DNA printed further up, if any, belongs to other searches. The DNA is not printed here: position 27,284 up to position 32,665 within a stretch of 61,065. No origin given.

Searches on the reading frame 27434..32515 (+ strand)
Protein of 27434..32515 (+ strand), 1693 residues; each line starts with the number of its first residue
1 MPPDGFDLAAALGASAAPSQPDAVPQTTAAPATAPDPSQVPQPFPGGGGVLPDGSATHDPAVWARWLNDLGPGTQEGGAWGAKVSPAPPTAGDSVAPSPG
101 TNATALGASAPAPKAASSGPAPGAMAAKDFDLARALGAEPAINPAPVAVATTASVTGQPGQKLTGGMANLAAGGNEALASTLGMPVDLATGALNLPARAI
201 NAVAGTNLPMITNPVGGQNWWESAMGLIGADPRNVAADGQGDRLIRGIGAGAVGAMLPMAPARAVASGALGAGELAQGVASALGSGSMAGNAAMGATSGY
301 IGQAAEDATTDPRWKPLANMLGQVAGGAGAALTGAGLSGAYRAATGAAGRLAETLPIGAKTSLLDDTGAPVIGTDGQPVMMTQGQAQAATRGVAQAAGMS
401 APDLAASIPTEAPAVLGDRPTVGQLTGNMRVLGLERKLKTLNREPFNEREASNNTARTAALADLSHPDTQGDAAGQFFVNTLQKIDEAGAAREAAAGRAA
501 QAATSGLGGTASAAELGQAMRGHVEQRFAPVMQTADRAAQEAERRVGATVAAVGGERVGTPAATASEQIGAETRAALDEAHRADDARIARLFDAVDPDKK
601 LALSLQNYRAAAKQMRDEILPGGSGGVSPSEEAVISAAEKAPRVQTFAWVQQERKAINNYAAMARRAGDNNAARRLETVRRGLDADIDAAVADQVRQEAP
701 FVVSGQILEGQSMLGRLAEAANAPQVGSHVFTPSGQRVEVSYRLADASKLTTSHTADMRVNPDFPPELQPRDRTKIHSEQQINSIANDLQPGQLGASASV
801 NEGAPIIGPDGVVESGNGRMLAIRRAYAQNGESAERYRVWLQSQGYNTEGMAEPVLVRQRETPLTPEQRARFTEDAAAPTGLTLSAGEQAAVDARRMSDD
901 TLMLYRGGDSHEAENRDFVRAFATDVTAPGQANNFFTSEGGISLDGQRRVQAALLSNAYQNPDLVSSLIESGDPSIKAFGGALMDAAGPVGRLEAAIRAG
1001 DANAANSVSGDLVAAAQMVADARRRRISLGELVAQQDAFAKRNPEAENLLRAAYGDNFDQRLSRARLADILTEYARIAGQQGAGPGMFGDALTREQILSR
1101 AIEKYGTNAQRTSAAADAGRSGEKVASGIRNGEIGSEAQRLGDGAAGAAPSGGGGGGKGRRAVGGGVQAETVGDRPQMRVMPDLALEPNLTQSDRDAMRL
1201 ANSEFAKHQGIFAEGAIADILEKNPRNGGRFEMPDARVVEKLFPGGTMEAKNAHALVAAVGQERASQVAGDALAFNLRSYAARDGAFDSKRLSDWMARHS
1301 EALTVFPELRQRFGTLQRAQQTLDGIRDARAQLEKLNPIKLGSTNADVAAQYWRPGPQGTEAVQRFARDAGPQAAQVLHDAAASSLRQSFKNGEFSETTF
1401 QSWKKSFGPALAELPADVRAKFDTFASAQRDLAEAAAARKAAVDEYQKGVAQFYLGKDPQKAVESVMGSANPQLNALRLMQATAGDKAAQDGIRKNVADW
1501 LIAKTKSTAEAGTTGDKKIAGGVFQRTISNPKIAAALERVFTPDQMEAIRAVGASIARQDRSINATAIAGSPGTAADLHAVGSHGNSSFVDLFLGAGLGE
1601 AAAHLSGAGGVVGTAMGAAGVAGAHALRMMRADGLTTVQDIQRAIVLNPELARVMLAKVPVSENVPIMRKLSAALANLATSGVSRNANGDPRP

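Call 90: search_protein_families(library=phrogs, proteins=[window:27434-32515:+], max_evalue=0.001)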
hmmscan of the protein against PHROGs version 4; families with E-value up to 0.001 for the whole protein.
window:27434-32515:+ (1693 aa): 3 families
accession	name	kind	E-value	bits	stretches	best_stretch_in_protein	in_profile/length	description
phrog_5143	-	unknown function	5.1e-67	227.1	1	686-1053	216-598/2204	-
phrog_2299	-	unknown function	5.3e-45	154.7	1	722-997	22-303/995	-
phrog_14770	-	unknown function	1.6e-24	85.8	1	799-1178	875-1270/3427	-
